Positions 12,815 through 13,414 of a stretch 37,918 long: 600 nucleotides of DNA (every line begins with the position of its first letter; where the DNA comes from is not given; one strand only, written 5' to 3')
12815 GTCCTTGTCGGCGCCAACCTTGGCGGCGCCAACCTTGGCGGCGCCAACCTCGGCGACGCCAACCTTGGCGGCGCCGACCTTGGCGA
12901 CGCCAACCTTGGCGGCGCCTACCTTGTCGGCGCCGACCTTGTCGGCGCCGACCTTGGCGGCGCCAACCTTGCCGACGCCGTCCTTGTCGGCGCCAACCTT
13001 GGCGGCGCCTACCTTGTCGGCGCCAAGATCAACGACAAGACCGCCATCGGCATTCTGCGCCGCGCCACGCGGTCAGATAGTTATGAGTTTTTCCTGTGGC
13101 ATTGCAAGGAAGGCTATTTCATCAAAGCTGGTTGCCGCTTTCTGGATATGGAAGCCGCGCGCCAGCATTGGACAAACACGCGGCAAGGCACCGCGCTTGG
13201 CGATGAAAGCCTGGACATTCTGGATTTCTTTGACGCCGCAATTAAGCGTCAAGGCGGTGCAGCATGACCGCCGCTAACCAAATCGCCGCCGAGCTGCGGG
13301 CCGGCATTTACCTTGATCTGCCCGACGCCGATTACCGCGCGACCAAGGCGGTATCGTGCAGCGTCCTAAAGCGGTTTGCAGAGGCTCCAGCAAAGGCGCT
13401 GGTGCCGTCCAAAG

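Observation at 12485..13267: Near-perfect 31-unit pentapeptide-repeat protein (DNA-mimic-like) encoded by an almost invariant 15-nt DNA repeat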

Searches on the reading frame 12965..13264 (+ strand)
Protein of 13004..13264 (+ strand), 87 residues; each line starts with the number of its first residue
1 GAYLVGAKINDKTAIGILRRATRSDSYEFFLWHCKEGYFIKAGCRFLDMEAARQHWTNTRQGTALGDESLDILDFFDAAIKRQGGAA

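Call 9: search_dna_similar(query=window:13025-13264:+, collection=phages, mode=protein, max_evalue=0.01, max_rows=40)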
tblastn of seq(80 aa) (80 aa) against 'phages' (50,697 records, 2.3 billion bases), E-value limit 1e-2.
Records with a match: 2; places in all: 2; records where one place covers at least 80% of the query: 0.
Best place of each record, by identity: 60-80% 1; <60% 1.
By first word of the organism name: EBPR 1; Bacteriophage 1.
By host as written in the record: - 2.
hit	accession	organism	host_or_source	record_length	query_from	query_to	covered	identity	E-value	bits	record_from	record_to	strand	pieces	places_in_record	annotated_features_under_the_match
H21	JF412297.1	EBPR siphovirus 2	-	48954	14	70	71%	61.0%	3e-13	68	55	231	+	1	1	gp1: hypothetical protein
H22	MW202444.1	Bacteriophage sp.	Manatee Spring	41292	17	56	50%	45.0%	1e-3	41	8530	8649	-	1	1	pentapeptide repeats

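Call 10: search_protein_families(library=pfam, proteins=[window:13025-13264:+], max_evalue=10)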
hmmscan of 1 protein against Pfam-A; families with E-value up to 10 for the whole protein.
seq(80 aa): 0 families

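Call 11: find_homologous_proteins(query=window:13004-13264:+, max_evalue=0.001)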
Query seq(87 aa) (87 aa): 107 proteins with E <= 0.001 among 107 candidates.
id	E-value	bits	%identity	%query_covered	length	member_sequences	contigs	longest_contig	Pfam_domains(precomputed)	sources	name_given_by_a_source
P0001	1.7e-48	180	95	100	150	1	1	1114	PF00805.29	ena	-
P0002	3.9e-48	179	93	100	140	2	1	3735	PF00805.29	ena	-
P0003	1.2e-47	177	92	100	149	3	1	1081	PF00805.29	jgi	jgi:uncharacterized protein YjbI with pentapeptide repeats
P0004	1.7e-47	177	93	99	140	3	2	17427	PF00805.29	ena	-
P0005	1.7e-47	177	94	99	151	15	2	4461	PF00805.29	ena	-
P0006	2.0e-47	177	93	100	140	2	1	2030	PF00805.29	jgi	-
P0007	6.8e-46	172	90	100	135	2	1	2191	PF00805.29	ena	-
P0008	9.5e-46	171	91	99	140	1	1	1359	PF00805.29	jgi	-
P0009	1.9e-45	170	91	99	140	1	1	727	PF00805.29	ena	-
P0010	2.3e-45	170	90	100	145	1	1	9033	PF00805.29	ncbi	ncbi:MAG: pentapeptide repeat-containing protein [Pseudomonadota bacterium]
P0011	1.0e-44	168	91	99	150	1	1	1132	PF00805.29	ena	-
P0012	1.1e-44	168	90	99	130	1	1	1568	PF00805.29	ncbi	-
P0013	1.6e-44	167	90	99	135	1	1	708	PF00805.29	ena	-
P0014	1.6e-44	167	89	98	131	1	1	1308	PF00805.29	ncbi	-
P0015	2.0e-44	167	88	99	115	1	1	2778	-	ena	-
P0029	5.7e-37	143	79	94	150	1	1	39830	PF00805.29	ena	-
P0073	3.6e-30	122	72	94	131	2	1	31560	PF00805.29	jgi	-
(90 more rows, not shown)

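Call 14: find_encoding_contigs(protein=P0029, flank=6000, max_places=2)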
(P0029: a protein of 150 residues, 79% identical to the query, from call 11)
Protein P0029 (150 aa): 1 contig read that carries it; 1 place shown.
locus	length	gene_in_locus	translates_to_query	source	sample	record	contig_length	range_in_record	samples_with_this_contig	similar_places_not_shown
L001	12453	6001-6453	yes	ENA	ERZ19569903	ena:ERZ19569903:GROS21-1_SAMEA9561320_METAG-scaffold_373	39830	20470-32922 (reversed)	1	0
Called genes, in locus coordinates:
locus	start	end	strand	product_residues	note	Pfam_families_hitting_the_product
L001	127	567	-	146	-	-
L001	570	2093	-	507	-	-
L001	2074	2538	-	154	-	-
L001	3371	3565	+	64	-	-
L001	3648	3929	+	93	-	-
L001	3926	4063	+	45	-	-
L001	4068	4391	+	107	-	-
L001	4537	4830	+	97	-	-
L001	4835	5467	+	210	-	-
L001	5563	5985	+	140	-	-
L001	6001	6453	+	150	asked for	PF00805:Pentapeptide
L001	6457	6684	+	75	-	-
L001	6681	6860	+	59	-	-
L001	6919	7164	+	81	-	-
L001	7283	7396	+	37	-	-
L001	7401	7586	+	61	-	-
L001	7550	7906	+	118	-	-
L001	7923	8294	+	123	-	-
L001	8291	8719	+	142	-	PF25311:WDGH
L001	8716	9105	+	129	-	-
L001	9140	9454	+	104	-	-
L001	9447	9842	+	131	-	-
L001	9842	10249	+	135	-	-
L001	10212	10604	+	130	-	-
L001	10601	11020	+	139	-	-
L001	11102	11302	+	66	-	-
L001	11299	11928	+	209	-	-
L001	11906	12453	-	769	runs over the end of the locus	PF19263:DUF5906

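Call 15: find_encoding_contigs(protein=P0073, flank=6000, max_places=2)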
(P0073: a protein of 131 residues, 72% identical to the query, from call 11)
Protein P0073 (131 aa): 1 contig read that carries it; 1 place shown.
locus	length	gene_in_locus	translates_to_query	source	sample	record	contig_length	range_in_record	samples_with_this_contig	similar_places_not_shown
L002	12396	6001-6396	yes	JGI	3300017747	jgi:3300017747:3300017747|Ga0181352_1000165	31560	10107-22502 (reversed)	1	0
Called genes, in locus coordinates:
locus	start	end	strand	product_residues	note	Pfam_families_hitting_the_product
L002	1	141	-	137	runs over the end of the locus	-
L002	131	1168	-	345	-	PF00145:DNA_methylase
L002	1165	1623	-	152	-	-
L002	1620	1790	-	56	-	-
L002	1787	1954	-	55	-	-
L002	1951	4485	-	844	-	PF01555:N6_N4_Mtase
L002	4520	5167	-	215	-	PF07750:GcrA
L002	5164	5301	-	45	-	-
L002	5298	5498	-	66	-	PF15943:YdaS_toxin (weak)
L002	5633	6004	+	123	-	-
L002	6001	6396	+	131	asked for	PF00805:Pentapeptide (weak)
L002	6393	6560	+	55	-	-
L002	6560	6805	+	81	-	-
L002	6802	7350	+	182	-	-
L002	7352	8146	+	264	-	-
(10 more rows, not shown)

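Call 21: find_encoding_contigs(protein=P0004, flank=8000, max_places=3)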
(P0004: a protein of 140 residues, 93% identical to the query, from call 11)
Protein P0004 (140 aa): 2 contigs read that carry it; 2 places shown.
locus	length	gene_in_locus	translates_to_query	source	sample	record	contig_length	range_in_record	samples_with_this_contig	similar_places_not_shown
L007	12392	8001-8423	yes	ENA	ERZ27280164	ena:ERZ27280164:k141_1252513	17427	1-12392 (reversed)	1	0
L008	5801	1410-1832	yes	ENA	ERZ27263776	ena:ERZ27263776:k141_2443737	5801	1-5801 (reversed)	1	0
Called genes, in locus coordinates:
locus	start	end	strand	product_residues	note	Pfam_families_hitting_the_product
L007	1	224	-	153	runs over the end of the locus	-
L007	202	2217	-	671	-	PF09250:Prim-Pol, PF13481:AAA_25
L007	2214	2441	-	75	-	-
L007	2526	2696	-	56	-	-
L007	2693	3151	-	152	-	-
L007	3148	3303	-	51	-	-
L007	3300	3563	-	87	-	-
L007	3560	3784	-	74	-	-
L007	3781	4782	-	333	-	PF01555:N6_N4_Mtase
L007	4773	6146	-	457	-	PF00271:Helicase_C (weak)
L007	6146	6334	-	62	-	-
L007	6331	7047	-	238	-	PF07750:GcrA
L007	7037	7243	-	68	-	PF15943:YdaS_toxin (weak)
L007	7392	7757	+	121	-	-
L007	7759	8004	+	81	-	-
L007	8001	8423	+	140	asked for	PF00805:Pentapeptide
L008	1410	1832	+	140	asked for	PF00805:Pentapeptide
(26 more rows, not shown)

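Call 36: find_related_loci(query=A2, collection=viral_contigs, flank=5000)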
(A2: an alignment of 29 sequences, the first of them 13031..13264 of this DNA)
Query A2 (78 aa) in viral_contigs; peptide patterns used: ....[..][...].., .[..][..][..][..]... (x = any residue, [..] = any of these).
57 stretches matched a pattern; 23 encode a relative of the query (tblastn E <= 1e-3); 23 distinct loci.
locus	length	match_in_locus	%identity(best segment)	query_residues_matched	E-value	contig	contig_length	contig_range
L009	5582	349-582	85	1-78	2e-44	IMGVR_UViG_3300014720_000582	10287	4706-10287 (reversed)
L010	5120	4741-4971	78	1-77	2e-39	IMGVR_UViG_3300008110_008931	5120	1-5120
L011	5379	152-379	76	1-76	2e-38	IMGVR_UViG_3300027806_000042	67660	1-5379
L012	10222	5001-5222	73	1-74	9e-37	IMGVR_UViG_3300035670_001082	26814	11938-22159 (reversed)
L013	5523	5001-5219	74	1-73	6e-36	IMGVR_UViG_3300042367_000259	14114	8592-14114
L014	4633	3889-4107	70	1-73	5e-34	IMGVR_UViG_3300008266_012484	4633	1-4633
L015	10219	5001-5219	70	1-73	3e-34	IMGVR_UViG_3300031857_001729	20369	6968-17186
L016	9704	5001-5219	71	1-73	4e-34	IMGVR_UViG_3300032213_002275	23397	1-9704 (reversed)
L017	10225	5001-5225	68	1-75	1e-33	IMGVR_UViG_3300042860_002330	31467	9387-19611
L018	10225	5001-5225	65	1-75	9e-34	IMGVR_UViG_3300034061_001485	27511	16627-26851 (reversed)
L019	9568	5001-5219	68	1-73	3e-33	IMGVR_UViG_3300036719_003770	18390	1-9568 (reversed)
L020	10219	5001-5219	67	1-73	9e-33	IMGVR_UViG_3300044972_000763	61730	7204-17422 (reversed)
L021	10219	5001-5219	71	1-73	5e-33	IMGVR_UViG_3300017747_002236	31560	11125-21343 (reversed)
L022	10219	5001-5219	68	1-73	1e-32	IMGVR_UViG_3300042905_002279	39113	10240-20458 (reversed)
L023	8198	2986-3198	68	3-73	1e-32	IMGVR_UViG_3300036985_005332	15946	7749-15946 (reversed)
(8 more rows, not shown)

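Call 37: predict_structure(alignment_id=A1)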
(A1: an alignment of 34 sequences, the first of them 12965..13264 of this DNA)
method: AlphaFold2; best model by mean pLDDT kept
length: 100 residues; sequences in the alignment: 34
mean_pLDDT: 74.7   pTM: 0.64
mean pLDDT of the five models: 74.7, 72.5, 70.3, 69.0, 65.6
residues with pLDDT >= 90: 0; 70-90: 71; 50-70: 26; < 50: 3
segments of 3 or more residues with pLDDT < 50: 98-100
pLDDT, mean of each block of 10 residues (from residue 1): 70 71 82 80 86 83 79 60 69 67
secondary structure, 60 per line:
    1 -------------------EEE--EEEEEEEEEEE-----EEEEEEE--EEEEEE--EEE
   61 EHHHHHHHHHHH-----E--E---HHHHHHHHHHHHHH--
elements in order: E20-22 E25-35 E41-47 E50-55 E58-61 H62-72 H85-98

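Call 42: fold_search(model_id=the predicted structure, library=pdb)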
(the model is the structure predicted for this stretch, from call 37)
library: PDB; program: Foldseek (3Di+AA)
matches with E <= 10: 306; with E <= 0.001: 0
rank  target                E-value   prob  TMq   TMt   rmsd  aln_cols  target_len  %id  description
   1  8oj3_G                4.9e-01  0.16  0.31  0.13  14.6        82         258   12  Crystal structure of the Candida albicans 80S ribosome in complex with geneticin G418 (rotated state) (released 2024-10-09)
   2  3t9p_B                6.7e-01  0.08  0.18  0.07  12.5        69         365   19  Crystal structure of a putative mandelate racemase/muconate lactonizing enzyme family protein from Roseovarius (released 2011-08-17)
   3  8chv_C                9.1e-01  0.13  0.30  0.24   7.6        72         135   18  Crystal structure of human PURA (fragment Glu57-Glu212, PUR repeat I and II) R140P mutant (released 2024-02-21)
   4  8cht_D                9.1e-01  0.12  0.26  0.20   5.5        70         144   16  Crystal structure of human PURA (fragment Glu57-Glu212, PUR repeat I and II) (released 2024-02-21)
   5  8y8y                  9.7e-01  0.13  0.21  0.09   4.3        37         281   19  Crystal structure of the PTPN21 FERM domain (released 2024-07-10)
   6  8a98_SE               1.2e+00  0.09  0.30  0.13  15.1        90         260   13  CRYO-EM STRUCTURE OF LEISHMANIA MAJOR 80S RIBOSOME : snoRNA MUTANT (released 2023-10-11)
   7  8gxe_B                1.3e+00  0.15  0.25  0.11   3.9        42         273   19  PTPN21 FERM PTP complex (released 2023-09-27)
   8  2he7                  1.4e+00  0.18  0.24  0.10   3.4        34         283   26  FERM domain of EPB41L3 (DAL-1) (released 2006-07-04)
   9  5fgp_A                1.4e+00  0.07  0.26  0.18  11.3        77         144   17  Crystal structure of D. melanogaster Pur-alpha repeat I-II in complex with DNA. (released 2016-01-20)
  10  3c4b                  1.5e+00  0.13  0.24  0.11   7.4        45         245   13  Structure of RNaseIIIb and dsRNA binding domains of mouse Dicer (released 2008-02-19)
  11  5xxu_E                1.5e+00  0.08  0.26  0.11  13.8        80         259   11  Small subunit of Toxoplasma gondii ribosome (released 2017-08-30)
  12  3qij_A                1.6e+00  0.15  0.26  0.11   3.7        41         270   17  Primitive-monoclinic crystal structure of the FERM domain of protein 4.1R (released 2011-02-09)
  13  6st5                  1.6e+00  0.09  0.23  0.04   7.1        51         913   14  crystal structure of LicM2 (released 2022-08-10)
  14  5ndv_S4               1.7e+00  0.18  0.28  0.12   4.0        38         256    5  Crystal structure of Paromomycin bound to the yeast 80S ribosome (released 2017-12-13)
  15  8fvy_E                1.7e+00  0.09  0.30  0.13  14.6        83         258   14  40S subunit of the Giardia lamblia 80S ribosome (released 2024-01-24)
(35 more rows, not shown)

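Call 43: fold_search(model_id=the predicted structure, library=viral)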
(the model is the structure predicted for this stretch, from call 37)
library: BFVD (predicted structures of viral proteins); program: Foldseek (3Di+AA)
matches with E <= 10: 792; with E <= 0.001: 4
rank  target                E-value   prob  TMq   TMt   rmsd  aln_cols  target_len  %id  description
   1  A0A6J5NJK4            6.6e-09  1.00  0.62  0.31   5.0        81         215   78  COG1357 Pentapeptide repeats containing protein [uncultured Caudovirales phage]
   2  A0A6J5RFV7            2.0e-05  1.00  0.62  0.32   4.1        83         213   40  Pentapeptide repeat [uncultured Caudovirales phage]
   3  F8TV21                7.5e-05  1.00  0.60  0.62   2.9        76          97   47  (no name in the UniProt tables at hand)
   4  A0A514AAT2            6.2e-04  1.00  0.50  0.16   3.1        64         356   34  (no name in the UniProt tables at hand)
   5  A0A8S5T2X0            4.9e-02  0.99  0.47  0.45   3.0        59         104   19  Beta solenoid repeat protein (Fragment) [Siphoviridae sp. ctM6i4]
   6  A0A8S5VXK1            7.1e-02  0.97  0.46  0.55   4.7        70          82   17  Uncharacterized protein (Fragment) [Ackermannviridae sp.]
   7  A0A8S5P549            1.0e-01  0.51  0.27  0.26   7.4        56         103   12  Uncharacterized protein [Herelleviridae sp. cttEB8]
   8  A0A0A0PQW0            1.1e-01  0.87  0.38  0.12   4.7        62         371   18  Polymer-forming cytoskeletal protein [Bacillus phage Bp8p-T]
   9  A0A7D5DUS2            1.2e-01  0.95  0.49  0.18   3.7        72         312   21  (no name in the UniProt tables at hand)
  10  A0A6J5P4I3            1.5e-01  0.93  0.51  0.26   5.2        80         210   18  Pentapeptide repeat [uncultured Caudovirales phage]
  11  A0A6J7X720            2.2e-01  0.91  0.59  0.21   3.9       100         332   22  Pentapeptide repeat [uncultured Caudovirales phage]
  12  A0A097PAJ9            2.3e-01  0.51  0.35  0.46  10.4        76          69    9  Uncharacterized protein [Delftia phage RG-2014]
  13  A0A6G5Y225            2.8e-01  0.66  0.39  0.24   5.7        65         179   14  (no name in the UniProt tables at hand)
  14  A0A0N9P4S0            3.0e-01  0.20  0.20  0.26  10.2        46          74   13  (no name in the UniProt tables at hand)
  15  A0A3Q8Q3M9            3.2e-01  0.14  0.27  0.21   9.8        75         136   16  Uncharacterized protein [Sulfolobales Beppu filamentous phage 1]
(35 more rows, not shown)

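Call 84: find_encoding_contigs(protein=P0001, flank=3000, max_places=2)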
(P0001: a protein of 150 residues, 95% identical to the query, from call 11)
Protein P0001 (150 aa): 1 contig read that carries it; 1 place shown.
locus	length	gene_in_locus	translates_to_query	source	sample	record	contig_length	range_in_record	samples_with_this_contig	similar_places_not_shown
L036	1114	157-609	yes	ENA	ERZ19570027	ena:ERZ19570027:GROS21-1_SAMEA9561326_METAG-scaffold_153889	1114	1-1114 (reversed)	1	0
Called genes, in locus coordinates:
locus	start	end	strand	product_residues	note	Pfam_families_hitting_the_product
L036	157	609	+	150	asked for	PF00805:Pentapeptide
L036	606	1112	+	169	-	?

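Call 85: find_encoding_contigs(protein=P0005, flank=3000, max_places=2)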
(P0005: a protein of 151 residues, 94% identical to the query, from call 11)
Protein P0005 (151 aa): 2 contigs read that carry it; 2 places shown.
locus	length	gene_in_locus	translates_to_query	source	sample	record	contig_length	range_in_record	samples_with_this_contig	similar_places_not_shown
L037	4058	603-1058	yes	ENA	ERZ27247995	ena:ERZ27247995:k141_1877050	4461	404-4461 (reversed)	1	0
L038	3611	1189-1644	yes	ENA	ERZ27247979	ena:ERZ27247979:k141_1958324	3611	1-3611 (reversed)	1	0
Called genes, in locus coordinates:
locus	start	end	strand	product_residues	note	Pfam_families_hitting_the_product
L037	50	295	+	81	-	-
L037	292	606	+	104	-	PF27050:Phage_P22_Y8K6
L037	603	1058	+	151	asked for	PF00805:Pentapeptide (weak)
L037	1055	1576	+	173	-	PF05565:Sipho_Gp157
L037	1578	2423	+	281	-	PF03837:RecT (faint)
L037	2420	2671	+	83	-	-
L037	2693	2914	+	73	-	-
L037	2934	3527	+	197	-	-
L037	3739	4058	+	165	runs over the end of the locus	-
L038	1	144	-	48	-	?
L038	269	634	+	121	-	-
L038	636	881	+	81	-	-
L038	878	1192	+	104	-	PF27050:Phage_P22_Y8K6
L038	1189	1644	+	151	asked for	PF00805:Pentapeptide (weak)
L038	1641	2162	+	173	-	PF05565:Sipho_Gp157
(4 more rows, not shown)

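Call 86: find_encoding_contigs(protein=P0010, flank=4000, max_places=2)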
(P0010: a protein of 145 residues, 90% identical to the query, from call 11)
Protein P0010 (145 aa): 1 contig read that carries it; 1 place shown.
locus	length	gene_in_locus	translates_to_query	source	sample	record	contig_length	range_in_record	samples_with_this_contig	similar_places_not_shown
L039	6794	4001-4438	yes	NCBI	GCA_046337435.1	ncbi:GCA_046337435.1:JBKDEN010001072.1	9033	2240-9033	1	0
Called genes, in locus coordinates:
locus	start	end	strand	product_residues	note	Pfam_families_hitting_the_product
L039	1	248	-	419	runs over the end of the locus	PF00145:DNA_methylase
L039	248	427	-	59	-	-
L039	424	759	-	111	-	-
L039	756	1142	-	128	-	-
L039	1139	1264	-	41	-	-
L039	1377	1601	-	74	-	-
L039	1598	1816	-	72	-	-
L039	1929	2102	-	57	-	-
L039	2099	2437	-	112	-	-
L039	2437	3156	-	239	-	PF07750:GcrA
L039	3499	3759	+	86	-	-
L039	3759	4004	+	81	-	-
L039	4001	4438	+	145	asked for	PF00805:Pentapeptide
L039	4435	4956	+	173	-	PF05565:Sipho_Gp157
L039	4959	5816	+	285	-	PF03837:RecT (weak)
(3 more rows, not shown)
